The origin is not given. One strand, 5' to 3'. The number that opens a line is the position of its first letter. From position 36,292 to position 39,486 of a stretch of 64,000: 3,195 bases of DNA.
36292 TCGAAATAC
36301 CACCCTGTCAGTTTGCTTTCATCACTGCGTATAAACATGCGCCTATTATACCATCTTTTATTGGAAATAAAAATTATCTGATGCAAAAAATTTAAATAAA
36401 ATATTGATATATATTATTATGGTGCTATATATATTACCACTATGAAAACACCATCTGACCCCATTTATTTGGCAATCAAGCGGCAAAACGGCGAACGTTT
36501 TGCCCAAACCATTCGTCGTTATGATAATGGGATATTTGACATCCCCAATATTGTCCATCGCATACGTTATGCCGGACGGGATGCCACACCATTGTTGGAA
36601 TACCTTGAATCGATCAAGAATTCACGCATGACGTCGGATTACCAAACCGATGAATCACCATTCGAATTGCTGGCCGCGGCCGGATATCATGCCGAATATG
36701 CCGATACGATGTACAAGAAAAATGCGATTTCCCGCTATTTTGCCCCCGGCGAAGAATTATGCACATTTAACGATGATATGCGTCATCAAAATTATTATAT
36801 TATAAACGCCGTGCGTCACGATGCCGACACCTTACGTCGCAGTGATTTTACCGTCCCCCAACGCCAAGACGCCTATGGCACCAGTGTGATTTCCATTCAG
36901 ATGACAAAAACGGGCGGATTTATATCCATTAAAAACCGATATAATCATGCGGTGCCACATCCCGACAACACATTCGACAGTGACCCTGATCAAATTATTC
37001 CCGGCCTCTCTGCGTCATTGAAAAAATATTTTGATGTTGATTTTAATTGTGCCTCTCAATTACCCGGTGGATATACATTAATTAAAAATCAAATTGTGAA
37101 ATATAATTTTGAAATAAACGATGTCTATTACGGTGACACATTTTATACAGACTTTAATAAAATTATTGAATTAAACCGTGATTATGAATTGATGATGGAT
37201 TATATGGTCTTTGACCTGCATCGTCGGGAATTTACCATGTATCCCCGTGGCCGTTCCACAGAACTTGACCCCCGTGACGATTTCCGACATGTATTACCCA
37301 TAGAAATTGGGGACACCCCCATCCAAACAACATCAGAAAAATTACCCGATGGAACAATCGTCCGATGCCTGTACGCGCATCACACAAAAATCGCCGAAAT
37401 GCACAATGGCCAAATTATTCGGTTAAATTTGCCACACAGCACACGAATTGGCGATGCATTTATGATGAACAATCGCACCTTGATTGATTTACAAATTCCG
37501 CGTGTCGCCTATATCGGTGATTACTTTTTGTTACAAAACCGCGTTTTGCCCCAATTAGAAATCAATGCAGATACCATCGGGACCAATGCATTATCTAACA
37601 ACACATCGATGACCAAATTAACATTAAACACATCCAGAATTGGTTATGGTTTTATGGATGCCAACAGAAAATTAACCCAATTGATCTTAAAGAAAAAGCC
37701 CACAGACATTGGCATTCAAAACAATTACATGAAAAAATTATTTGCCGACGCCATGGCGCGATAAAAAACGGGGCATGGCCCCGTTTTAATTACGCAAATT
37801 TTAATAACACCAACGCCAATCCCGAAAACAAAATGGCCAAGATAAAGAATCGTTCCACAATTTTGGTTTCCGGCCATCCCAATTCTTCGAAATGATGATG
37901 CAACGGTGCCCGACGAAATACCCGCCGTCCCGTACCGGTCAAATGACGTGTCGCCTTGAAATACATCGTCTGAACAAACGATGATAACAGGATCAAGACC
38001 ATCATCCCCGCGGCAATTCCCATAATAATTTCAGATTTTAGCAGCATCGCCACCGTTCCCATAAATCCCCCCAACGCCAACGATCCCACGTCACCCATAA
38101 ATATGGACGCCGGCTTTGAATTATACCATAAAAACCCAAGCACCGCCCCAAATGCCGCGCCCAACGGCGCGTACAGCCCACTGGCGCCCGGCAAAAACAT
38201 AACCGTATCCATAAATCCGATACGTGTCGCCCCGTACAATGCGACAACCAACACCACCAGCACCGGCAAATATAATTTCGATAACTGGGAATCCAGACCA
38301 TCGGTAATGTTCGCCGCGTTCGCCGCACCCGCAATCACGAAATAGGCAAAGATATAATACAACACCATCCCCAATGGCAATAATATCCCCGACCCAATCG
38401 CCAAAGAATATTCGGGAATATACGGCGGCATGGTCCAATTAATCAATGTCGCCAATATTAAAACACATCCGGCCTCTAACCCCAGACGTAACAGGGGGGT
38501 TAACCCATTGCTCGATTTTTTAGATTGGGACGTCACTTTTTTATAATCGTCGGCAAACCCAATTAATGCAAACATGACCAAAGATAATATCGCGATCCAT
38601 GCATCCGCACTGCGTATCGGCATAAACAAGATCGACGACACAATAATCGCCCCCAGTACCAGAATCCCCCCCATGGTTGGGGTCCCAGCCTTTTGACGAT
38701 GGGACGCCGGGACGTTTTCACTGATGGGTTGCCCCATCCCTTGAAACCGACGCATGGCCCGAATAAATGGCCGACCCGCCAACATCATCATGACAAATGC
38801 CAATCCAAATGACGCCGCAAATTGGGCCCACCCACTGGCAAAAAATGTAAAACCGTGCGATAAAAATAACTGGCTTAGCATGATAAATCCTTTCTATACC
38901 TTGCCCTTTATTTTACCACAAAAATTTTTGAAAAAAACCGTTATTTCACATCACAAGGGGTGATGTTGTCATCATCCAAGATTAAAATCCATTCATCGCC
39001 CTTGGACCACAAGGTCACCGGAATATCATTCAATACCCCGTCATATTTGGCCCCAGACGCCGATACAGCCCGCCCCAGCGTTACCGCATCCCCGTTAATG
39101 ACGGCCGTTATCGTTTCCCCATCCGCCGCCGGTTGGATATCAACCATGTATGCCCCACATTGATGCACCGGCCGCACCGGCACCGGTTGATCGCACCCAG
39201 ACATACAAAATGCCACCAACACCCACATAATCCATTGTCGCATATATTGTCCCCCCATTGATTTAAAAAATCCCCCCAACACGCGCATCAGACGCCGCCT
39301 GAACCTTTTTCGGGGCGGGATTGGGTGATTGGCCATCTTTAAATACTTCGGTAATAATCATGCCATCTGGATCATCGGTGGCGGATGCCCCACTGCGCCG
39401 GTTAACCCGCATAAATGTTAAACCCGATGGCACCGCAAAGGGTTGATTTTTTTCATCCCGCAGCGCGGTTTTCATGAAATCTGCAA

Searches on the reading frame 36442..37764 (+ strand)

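Call 15: search_protein_families(library=pfam, proteins=[window:36442-37764:+], max_evalue=0.001)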
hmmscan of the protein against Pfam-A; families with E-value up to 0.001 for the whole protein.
window:36442-37764:+ (440 aa): 0 families

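Call 29: search_protein_families(library=pfam, proteins=[window:36442-37764:+], max_evalue=0.01)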
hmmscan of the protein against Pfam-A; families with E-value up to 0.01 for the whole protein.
window:36442-37764:+ (440 aa): 1 family
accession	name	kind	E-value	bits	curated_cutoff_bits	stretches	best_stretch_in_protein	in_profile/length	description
PF13306.12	LRR_5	-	0.0014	19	27.7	1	326-424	14-116/127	BspA type Leucine rich repeat region (6 copies)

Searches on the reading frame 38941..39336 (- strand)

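Call 15: search_protein_families(library=pfam, proteins=[window:38941-39336:-], max_evalue=0.001)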
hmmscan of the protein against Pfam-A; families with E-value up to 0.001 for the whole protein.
window:38941-39336:- (131 aa): 1 family
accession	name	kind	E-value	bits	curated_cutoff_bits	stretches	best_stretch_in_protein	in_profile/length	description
PF09864.15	MliC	-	2.9e-08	34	22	1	65-124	9-64/67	Membrane-bound lysozyme-inhibitor of c-type lysozyme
